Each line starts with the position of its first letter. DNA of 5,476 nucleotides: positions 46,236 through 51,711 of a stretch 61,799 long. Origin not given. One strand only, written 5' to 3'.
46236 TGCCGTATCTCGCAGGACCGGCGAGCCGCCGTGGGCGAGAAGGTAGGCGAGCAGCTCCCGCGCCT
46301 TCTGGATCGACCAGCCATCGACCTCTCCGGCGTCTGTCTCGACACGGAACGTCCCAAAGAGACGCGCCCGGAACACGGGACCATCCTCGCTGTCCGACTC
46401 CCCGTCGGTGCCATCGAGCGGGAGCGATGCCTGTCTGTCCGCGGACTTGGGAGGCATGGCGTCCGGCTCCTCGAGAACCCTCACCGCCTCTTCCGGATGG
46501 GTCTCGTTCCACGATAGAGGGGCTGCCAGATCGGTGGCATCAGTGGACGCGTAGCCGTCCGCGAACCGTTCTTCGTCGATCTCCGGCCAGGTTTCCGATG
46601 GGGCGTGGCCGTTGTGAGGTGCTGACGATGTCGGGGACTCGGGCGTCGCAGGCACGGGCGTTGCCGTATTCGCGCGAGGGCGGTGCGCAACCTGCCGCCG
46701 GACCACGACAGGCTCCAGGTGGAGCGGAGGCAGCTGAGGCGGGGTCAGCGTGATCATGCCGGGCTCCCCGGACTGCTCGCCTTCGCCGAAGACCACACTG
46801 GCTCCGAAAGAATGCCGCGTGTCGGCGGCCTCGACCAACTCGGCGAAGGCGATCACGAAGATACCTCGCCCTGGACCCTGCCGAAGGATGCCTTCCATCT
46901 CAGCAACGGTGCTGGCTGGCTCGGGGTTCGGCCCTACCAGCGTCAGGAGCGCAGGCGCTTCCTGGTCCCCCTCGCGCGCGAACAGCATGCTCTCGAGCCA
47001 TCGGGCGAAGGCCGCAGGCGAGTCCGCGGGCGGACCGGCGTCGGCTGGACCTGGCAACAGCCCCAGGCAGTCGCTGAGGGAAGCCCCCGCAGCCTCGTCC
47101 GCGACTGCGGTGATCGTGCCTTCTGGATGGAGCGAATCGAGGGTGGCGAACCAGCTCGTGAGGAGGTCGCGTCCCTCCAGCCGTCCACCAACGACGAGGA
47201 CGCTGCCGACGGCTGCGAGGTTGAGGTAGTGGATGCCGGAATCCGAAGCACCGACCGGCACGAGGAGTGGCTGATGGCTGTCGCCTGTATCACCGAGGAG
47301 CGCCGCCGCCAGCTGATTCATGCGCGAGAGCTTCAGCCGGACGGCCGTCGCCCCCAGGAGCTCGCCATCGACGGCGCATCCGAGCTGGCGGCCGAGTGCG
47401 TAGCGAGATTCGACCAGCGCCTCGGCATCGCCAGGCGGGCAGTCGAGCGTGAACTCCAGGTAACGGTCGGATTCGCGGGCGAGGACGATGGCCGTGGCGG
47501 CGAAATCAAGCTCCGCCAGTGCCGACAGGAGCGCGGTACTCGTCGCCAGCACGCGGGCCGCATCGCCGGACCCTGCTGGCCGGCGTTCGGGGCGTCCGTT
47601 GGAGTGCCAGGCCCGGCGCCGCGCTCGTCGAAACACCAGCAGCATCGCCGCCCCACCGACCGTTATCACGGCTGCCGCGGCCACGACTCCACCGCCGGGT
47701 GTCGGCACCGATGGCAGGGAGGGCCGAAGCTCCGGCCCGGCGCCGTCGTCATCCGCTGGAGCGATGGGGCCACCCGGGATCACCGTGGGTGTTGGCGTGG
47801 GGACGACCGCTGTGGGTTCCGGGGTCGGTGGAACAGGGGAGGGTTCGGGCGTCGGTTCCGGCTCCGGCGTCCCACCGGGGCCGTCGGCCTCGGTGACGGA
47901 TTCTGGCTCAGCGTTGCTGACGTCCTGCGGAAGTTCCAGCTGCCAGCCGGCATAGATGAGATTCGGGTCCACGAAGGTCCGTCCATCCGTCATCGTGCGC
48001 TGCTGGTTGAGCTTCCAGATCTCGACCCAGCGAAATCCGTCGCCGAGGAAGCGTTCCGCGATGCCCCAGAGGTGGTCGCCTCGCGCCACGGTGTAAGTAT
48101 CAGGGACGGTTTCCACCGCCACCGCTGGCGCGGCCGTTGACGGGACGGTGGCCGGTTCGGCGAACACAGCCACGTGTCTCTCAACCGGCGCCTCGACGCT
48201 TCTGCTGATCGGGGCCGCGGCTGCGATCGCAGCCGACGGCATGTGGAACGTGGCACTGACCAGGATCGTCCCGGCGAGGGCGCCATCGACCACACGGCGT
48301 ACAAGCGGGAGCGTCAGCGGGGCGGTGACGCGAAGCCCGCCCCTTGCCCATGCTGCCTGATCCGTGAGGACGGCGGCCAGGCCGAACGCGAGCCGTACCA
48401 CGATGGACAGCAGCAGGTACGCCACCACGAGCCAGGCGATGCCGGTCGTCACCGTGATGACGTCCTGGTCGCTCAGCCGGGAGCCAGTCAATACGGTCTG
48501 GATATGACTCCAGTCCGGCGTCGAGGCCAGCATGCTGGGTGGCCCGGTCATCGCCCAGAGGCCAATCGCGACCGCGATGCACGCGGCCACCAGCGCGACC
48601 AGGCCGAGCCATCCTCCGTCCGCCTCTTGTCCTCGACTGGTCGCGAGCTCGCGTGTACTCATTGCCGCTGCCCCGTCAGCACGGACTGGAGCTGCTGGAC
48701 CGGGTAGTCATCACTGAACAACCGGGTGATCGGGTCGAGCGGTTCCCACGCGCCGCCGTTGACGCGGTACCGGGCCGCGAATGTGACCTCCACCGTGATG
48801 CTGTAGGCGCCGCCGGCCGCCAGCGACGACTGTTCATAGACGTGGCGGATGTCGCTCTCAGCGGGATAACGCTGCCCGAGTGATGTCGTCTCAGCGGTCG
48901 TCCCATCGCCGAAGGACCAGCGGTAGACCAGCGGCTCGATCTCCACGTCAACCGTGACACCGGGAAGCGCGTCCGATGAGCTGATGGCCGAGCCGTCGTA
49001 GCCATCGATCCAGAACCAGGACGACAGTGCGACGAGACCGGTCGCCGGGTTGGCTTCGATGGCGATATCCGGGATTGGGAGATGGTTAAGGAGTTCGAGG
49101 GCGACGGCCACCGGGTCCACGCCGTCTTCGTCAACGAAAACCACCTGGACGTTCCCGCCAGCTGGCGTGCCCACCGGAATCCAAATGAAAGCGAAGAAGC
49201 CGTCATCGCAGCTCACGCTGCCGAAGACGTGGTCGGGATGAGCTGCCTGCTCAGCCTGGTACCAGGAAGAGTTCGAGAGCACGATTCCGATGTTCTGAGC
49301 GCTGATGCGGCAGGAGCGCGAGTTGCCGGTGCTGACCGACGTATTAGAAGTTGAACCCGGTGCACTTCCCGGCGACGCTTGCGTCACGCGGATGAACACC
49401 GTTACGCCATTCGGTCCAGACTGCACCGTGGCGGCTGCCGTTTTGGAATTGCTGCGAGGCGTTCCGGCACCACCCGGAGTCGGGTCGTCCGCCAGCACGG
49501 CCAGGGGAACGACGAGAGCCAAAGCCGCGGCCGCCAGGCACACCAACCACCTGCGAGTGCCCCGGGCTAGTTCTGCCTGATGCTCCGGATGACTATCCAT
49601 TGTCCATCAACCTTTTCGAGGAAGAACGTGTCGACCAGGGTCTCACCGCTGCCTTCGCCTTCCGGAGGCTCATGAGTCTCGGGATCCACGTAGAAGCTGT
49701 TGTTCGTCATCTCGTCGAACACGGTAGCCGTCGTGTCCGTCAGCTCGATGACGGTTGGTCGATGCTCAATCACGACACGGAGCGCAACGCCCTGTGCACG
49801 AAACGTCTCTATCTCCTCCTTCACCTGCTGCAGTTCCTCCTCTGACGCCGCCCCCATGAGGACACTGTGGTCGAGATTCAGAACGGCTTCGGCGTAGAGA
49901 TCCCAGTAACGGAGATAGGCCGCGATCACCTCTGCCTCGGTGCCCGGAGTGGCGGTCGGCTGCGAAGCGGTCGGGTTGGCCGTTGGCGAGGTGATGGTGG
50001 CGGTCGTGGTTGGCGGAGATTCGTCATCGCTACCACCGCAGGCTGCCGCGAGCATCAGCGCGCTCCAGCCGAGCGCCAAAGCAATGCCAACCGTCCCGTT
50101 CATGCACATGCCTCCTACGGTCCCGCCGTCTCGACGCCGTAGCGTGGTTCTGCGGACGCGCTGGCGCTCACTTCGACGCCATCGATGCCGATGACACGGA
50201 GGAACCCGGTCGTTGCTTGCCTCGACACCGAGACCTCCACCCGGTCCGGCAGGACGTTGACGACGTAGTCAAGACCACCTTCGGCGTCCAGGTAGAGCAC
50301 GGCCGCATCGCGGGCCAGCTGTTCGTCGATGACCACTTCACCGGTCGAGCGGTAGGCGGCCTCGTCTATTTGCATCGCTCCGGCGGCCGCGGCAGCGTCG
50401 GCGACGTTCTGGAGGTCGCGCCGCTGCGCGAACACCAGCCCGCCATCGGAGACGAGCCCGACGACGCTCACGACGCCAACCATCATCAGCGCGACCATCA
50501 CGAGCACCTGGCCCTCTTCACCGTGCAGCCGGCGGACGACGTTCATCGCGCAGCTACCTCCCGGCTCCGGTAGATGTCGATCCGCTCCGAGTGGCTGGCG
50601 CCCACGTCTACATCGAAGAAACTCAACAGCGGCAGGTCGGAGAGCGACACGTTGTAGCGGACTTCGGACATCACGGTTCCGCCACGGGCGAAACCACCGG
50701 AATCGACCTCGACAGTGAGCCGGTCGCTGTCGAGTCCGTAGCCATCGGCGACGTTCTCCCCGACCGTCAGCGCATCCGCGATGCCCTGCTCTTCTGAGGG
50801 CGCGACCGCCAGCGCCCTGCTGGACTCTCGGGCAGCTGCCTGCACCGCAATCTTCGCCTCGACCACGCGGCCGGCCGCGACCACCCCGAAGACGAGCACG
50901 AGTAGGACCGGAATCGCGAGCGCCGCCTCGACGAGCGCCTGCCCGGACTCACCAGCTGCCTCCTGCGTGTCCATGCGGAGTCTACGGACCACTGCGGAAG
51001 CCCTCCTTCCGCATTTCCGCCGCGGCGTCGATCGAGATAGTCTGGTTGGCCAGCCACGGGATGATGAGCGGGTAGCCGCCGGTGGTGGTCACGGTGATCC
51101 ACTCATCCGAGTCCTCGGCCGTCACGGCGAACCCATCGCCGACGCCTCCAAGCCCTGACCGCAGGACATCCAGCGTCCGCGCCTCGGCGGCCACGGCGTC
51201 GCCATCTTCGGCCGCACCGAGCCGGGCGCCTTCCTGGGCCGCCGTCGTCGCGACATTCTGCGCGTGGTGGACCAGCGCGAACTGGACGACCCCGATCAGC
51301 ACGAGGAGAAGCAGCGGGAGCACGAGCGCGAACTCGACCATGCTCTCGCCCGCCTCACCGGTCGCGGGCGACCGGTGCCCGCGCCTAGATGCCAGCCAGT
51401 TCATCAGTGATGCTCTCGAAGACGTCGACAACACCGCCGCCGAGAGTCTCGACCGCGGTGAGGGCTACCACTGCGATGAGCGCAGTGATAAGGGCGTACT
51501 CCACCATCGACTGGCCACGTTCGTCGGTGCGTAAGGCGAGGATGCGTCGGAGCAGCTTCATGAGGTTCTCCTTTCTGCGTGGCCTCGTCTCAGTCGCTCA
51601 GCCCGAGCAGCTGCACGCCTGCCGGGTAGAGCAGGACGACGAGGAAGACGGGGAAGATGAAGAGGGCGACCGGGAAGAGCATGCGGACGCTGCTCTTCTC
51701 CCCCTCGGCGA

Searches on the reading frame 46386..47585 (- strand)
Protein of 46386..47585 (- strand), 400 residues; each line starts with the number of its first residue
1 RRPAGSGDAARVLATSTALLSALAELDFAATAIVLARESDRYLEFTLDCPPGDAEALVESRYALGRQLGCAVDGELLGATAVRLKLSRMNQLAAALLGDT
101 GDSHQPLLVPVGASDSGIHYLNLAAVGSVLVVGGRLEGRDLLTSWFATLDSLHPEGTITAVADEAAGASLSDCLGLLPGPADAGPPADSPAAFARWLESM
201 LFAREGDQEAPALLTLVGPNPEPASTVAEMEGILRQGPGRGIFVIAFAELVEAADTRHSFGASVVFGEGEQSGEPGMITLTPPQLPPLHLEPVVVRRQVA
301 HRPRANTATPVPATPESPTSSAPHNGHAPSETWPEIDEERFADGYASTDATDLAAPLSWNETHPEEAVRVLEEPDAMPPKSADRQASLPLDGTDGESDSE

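Call 31: search_protein_families(library=pfam, proteins=[window:46386-47501:-], max_evalue=10)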
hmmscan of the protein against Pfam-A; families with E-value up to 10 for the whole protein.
window:46386-47501:- (372 aa): 0 families

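Call 75: find_homologous_proteins(query=window:46386-47585:-, max_evalue=0.001)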
Query window:46386-47585:- (400 aa): 6 proteins with E <= 0.001 among 8000 candidates.
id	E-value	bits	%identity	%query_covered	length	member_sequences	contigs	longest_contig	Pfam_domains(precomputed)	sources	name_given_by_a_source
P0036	2.5e-213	727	87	100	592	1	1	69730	-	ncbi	-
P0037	1.0e-171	590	73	100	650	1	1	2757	PF03704.24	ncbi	ncbi:MAG: BTAD domain-containing putative transcriptional regulator, partial [Vicinamibacterales bac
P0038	3.7e-83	298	89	41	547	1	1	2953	-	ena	-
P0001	5.8e-69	251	75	43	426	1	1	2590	PF03704.24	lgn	-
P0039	1.6e-57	214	54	55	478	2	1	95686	PF03704.24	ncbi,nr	ncbi:MAG: hypothetical protein FIB00_16490 [Chloroflexi bacterium]|nr:hypothetical protein [Chlorofl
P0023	7.1e-52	195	63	43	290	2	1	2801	-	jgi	jgi:hypothetical protein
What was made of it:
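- Tried and rejected: Only six homologues were found (call 75).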

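Call 85: predict_structure(alignment_id=A2)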
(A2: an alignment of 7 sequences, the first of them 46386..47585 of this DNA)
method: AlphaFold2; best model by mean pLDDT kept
length: 400 residues; sequences in the alignment: 7
mean_pLDDT: 40.2   pTM: 0.31
mean pLDDT of the five models: 40.2, 38.9, 38.9, 37.7, 29.7
residues with pLDDT >= 90: 14; 70-90: 50; 50-70: 17; < 50: 319
segments of 3 or more residues with pLDDT < 50: 1-7, 89-400
pLDDT, mean of each block of 10 residues (from residue 1): 43 74 83 78 84 89 69 85 74 32 28 29 28 29 33 31 30 34 41 42 34 29 37 35 30 26 25 21 21 20 27 33 31 27 28 26 26 30 33 34
secondary structure, 60 per line:
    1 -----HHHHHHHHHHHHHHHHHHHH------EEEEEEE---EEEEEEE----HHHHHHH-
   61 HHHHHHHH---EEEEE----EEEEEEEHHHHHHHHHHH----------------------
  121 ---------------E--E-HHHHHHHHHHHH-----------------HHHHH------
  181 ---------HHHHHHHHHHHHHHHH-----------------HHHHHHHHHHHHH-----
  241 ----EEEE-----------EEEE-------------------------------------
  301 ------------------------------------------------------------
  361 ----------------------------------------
elements in order: H6-25 E32-38 E42-48 H53-59 H61-68 E72-76 E81-87 H88-98 H141-152 H170-174 H190-205 H223-235 E245-248 E260-263
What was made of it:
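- Tried and rejected: The AlphaFold2 model was unusable at pLDDT 40.2 (call 85), so no fold search was run and the domain stays uncharacterised.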

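Call 93: find_encoding_contigs(protein=P0039, flank=10000, max_places=2)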
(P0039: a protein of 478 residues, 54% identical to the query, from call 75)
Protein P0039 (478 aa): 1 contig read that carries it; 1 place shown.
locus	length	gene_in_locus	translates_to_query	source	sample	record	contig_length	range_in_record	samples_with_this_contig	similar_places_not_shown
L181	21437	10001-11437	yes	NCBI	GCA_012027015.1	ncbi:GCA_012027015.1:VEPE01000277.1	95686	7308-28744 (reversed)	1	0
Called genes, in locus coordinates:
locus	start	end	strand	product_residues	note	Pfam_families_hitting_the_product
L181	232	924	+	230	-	PF08666:SAF, PF16976:RcpC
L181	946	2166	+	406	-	PF01656:CbiA (weak), PF10609:ParA (weak)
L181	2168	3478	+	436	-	PF00437:T2SSE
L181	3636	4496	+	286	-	PF00482:T2SSF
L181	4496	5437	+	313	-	PF00482:T2SSF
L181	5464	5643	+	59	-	PF04964:Flp_Fap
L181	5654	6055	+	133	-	PF07811:TadE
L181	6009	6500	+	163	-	PF07811:TadE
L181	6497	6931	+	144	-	PF13400:Tad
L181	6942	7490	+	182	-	-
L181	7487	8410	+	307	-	PF18911:PKD_4 (faint)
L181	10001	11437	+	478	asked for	PF03704:BTAD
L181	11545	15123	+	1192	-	PF00176:SNF2-rel_dom, PF00270:DEAD (weak), PF04851:ResIII, PF00271:Helicase_C, PF13020:NOV_C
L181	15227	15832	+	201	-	PF04343:DUF488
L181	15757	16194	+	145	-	PF04343:DUF488, PF22751:DUF488-N3a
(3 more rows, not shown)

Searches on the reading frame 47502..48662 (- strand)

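Call 31: search_protein_families(library=pfam, proteins=[window:47502-48662:-], max_evalue=10)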
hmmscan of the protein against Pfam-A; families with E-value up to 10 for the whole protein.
window:47502-48662:- (387 aa): 2 families
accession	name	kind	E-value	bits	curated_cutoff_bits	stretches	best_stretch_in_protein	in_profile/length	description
PF01476.26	LysM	-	6.2e-05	23.3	20.9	1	190-245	1-43/43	LysM domain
PF23473.1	LysM3_LYK4_5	-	0.15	12.6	29.3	1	189-208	4-23/48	LYK4/5 LysM3 domain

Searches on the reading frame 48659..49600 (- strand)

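Call 13: search_protein_families(library=pfam, proteins=[window:48659-49600:-], max_evalue=0.01)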
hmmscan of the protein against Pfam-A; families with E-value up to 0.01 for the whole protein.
window:48659-49600:- (313 aa): 2 families
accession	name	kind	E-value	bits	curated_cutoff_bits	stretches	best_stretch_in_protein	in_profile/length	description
PF18911.6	PKD_4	-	0.00015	22.2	27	1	218-272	29-68/85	PKD domain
PF00801.26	PKD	-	0.0013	19.1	23.5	1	222-272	28-65/80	PKD domain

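Call 54: search_protein_families(library=ncbifam, proteins=[window:48659-49600:-], max_evalue=0.01)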
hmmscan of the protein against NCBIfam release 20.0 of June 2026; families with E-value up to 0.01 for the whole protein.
window:48659-49600:- (313 aa): 0 families

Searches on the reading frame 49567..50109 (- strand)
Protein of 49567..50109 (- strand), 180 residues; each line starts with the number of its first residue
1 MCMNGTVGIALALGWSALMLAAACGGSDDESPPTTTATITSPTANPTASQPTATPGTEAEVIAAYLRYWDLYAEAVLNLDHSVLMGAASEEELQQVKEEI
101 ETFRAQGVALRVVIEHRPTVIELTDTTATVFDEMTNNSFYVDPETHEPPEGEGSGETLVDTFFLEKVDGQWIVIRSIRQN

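Call 13: search_protein_families(library=pfam, proteins=[window:49567-50109:-], max_evalue=0.01)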
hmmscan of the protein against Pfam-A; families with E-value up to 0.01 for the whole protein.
window:49567-50109:- (180 aa): 0 families

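Call 31: search_protein_families(library=pfam, proteins=[window:49567-50109:-], max_evalue=10)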
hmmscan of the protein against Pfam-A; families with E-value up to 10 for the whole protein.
window:49567-50109:- (180 aa): 0 families

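Call 54: search_protein_families(library=ncbifam, proteins=[window:49567-50109:-], max_evalue=0.01)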
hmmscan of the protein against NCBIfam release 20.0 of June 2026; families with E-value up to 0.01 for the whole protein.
window:49567-50109:- (180 aa): 1 family
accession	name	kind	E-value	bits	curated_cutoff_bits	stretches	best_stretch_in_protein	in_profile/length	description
NF038379.2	amino_Aden_PurZ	exception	0.0045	16.3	300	1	73-127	57-112/293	succino-amino-deoxyadenylate synthase PurZ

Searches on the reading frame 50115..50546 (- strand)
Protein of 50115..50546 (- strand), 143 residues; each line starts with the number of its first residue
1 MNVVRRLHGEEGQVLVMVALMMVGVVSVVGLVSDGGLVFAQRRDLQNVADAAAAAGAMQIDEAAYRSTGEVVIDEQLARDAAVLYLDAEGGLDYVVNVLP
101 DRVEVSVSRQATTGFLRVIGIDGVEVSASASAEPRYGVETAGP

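Call 13: search_protein_families(library=pfam, proteins=[window:50115-50546:-], max_evalue=0.01)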
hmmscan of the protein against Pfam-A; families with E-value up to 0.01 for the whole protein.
window:50115-50546:- (143 aa): 2 families
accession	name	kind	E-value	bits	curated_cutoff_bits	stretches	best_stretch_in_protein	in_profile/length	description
PF13400.11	Tad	-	1.9e-09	38.1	22.3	1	12-59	1-47/47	Putative Flp pilus-assembly TadE/G-like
PF09977.15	Tad_C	-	0.0065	17.9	22.1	1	44-132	16-93/93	Putative Tad-like Flp pilus-assembly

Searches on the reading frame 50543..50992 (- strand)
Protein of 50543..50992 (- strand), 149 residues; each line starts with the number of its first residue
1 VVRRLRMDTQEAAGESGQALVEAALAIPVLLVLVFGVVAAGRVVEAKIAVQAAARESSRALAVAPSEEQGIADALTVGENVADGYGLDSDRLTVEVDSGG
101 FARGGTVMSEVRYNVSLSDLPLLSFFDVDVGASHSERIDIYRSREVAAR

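Call 13: search_protein_families(library=pfam, proteins=[window:50543-50992:-], max_evalue=0.01)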
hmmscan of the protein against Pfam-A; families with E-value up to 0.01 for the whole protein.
window:50543-50992:- (149 aa): 1 family
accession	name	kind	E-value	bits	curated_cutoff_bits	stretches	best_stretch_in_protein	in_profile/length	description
PF07811.17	TadE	-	6.8e-12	45.7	22.9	1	17-59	1-43/43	TadE-like protein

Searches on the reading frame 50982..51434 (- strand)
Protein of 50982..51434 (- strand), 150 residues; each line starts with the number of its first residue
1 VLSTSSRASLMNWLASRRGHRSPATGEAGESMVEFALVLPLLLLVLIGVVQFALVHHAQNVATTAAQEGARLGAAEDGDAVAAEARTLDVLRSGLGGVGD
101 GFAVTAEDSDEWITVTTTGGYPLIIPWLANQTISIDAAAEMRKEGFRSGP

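Call 13: search_protein_families(library=pfam, proteins=[window:50982-51434:-], max_evalue=0.01)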
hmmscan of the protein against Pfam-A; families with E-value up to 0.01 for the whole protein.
window:50982-51434:- (150 aa): 2 families
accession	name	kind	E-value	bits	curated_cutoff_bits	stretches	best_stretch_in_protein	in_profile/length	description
PF07811.17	TadE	-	3.8e-16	59.4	22.9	1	29-71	1-43/43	TadE-like protein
PF13400.11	Tad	-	0.0013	19.4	22.3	1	33-75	4-46/47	Putative Flp pilus-assembly TadE/G-like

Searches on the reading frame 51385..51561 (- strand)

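Call 13: search_protein_families(library=pfam, proteins=[window:51385-51561:-], max_evalue=0.01)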
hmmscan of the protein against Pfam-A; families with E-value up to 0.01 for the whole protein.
window:51385-51561:- (58 aa): 2 families
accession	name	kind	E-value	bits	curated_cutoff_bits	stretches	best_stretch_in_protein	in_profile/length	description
PF04964.19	Flp_Fap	-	1.4e-12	47.7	32.2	1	12-54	3-45/46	Flp/Fap pilin component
PF14029.11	DUF4244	-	0.0032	17.3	27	1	6-37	2-31/54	Protein of unknown function (DUF4244)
